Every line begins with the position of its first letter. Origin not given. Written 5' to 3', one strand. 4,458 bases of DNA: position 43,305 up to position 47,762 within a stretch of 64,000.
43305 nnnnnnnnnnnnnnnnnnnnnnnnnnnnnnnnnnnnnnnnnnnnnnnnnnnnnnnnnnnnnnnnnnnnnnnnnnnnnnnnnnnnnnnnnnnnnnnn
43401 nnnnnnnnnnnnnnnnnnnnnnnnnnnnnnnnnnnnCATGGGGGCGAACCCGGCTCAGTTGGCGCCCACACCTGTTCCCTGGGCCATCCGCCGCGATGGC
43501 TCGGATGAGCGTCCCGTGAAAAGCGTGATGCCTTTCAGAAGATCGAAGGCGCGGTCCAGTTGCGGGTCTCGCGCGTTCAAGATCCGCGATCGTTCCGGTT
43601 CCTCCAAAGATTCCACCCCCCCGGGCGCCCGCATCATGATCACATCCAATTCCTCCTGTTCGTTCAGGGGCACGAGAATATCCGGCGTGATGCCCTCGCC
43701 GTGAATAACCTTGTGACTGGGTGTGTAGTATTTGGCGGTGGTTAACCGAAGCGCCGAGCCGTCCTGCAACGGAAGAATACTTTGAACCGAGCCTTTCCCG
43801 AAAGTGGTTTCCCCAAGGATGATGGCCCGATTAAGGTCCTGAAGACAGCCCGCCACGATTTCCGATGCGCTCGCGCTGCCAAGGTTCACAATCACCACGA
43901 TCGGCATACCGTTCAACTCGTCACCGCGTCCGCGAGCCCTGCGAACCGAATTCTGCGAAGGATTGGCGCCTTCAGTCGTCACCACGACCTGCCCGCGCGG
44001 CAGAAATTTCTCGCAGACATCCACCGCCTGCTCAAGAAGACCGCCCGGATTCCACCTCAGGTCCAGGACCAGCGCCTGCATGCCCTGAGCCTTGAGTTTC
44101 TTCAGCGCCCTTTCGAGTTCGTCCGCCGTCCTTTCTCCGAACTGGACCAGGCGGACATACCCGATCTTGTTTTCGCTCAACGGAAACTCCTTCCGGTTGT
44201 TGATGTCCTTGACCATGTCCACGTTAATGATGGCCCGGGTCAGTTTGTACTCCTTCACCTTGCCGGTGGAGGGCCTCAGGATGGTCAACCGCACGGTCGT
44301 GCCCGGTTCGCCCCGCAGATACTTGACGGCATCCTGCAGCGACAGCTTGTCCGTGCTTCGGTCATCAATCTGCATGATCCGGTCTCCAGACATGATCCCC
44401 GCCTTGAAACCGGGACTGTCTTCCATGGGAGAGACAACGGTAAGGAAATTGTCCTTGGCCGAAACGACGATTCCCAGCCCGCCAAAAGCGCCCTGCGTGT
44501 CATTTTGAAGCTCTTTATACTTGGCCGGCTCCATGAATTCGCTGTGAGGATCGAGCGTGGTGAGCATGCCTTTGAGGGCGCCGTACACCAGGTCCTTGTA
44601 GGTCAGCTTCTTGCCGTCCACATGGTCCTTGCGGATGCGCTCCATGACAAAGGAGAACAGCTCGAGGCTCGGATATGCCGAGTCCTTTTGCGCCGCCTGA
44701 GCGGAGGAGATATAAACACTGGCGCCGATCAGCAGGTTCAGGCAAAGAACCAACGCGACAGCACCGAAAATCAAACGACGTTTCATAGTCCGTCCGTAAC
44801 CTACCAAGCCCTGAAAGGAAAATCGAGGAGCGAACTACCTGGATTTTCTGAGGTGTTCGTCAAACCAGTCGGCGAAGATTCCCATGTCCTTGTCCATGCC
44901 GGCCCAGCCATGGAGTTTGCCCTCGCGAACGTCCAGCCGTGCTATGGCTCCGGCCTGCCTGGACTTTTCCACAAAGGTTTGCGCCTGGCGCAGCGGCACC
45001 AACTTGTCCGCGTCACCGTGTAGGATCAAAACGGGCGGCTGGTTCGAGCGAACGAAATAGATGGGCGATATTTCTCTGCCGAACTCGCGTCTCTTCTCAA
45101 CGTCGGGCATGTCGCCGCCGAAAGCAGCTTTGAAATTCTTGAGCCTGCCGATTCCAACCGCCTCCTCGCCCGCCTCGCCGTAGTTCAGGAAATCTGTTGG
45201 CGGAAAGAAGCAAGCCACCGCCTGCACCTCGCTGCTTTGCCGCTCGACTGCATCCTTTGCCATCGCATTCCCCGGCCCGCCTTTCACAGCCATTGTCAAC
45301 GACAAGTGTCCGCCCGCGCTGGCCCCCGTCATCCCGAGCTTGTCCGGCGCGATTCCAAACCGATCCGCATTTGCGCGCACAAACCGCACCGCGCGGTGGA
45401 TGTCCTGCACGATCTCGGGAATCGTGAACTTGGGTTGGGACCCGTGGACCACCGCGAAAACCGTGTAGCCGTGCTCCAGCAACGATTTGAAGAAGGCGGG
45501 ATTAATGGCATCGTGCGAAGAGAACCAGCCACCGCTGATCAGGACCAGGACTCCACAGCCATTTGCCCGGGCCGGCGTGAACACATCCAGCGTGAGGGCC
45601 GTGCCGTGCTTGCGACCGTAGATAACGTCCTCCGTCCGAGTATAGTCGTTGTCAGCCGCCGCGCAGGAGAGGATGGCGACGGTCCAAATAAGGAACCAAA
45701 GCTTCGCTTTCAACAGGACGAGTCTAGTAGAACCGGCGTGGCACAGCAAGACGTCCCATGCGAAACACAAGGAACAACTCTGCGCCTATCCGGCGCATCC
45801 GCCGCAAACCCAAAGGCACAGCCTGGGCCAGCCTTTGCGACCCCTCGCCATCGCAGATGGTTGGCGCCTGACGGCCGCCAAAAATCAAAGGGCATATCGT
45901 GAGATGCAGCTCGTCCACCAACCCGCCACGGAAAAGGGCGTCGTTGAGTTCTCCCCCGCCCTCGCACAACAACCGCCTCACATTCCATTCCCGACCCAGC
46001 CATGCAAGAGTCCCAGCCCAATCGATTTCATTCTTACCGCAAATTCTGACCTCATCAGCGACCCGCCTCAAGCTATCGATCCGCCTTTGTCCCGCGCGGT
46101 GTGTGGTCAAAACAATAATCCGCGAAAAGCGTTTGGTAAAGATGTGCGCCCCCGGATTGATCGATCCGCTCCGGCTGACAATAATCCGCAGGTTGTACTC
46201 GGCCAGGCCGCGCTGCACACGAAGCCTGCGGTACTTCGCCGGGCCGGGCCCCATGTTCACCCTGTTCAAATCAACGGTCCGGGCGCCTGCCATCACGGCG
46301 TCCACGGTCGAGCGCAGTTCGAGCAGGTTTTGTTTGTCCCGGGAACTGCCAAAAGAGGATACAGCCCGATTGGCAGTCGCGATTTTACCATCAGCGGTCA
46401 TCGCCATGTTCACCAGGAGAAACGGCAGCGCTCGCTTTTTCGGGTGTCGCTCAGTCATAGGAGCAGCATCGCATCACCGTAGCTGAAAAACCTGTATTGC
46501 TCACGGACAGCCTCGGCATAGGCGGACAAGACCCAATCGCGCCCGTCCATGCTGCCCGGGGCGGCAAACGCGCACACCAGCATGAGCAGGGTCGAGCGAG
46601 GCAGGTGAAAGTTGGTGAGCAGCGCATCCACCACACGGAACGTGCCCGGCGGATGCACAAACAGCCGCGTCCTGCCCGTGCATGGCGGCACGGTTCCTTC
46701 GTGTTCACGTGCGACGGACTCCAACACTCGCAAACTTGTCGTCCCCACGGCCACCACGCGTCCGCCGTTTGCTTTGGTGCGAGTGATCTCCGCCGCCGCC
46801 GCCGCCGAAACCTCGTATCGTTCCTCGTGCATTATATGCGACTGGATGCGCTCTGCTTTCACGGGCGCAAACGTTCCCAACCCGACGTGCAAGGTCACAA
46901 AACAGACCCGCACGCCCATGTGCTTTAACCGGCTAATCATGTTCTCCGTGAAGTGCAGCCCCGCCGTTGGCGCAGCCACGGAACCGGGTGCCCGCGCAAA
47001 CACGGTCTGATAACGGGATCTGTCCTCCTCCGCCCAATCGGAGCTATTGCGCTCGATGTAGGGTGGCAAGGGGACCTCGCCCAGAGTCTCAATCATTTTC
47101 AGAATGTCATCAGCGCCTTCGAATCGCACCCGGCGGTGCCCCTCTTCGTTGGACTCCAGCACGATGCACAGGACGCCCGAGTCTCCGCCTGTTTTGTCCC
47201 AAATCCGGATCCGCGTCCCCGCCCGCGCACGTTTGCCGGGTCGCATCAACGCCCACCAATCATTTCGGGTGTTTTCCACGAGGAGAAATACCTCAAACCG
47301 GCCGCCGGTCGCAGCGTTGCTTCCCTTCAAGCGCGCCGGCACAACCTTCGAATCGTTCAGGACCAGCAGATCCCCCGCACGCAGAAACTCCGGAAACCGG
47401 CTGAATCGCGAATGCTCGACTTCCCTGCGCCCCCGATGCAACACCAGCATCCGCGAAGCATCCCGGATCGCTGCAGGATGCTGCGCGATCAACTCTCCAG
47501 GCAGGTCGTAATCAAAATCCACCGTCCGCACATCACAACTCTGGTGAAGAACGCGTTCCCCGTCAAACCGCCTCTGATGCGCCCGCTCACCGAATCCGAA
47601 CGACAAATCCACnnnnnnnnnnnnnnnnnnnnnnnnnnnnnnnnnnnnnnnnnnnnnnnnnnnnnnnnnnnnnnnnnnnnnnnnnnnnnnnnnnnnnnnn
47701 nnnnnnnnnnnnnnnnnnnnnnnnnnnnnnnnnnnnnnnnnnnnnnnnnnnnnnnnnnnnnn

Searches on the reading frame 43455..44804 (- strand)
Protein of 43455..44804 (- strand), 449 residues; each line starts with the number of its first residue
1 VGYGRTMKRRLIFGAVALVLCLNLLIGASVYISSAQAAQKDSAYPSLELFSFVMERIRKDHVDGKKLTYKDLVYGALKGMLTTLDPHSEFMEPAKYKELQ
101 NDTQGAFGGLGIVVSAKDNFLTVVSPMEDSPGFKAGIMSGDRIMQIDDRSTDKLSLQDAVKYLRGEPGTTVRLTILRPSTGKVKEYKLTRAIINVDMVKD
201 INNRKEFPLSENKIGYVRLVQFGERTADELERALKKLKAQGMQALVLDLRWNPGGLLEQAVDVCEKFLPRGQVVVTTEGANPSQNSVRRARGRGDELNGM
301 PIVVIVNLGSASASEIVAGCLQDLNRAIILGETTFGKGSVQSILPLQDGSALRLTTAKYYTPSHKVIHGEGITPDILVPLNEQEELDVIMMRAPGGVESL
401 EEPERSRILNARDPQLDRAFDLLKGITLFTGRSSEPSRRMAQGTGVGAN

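Call 61: search_protein_families(library=pfam, proteins=[window:43455-44804:-], max_evalue=0.00001)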
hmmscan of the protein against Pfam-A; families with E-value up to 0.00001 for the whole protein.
window:43455-44804:- (449 aa): 4 families
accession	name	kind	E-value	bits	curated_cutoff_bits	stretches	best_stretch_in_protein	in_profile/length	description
PF03572.23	Peptidase_S41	-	6.3e-56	188.9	24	1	213-378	1-165/165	Peptidase family S41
PF13180.12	PDZ_2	-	4.2e-11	43.4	27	1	108-180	1-72/80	PDZ domain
PF17820.7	PDZ_6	-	1.4e-10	41.2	27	1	123-177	2-54/54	PDZ domain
PF00595.29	PDZ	-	1.1e-07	32.6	23.2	1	108-176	10-81/81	PDZ domain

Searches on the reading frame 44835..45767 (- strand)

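Call 61: search_protein_families(library=pfam, proteins=[window:44835-45767:-], max_evalue=0.00001)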
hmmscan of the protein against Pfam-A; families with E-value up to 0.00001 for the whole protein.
window:44835-45767:- (310 aa): 4 families
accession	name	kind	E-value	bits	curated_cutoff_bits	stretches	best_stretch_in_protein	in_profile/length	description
PF20434.5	BD-FAE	-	2.4e-39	135.5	26.8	1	60-268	1-214/215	BD-FAE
PF07859.19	Abhydrolase_3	-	1.8e-12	47.9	25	1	79-289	7-209/210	alpha/beta hydrolase fold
PF00326.27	Peptidase_S9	-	5.3e-11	42.9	22.6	1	221-307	120-211/213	Prolyl oligopeptidase family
PF00135.34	COesterase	-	7.2e-06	25.7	27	0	122-155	163-196/515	Carboxylesterase family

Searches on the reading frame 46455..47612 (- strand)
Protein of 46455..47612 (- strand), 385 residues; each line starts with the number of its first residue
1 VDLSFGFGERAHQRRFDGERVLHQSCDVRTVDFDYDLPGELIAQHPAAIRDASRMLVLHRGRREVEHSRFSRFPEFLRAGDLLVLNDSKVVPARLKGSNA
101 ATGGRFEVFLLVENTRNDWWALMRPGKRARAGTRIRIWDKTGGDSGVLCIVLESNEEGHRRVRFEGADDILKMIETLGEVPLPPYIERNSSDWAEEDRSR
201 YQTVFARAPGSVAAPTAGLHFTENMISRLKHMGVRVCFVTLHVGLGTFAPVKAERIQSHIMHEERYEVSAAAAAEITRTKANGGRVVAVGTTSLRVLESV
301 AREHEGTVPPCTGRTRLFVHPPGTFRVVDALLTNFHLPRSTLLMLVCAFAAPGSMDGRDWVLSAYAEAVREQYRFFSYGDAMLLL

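Call 61: search_protein_families(library=pfam, proteins=[window:46455-47612:-], max_evalue=0.00001)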
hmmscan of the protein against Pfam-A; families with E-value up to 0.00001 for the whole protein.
window:46455-47612:- (385 aa): 1 family
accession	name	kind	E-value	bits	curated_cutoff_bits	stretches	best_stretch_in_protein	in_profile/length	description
PF02547.20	Queuosine_synth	-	2.8e-129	431.3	25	1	32-384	3-322/322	Queuosine biosynthesis protein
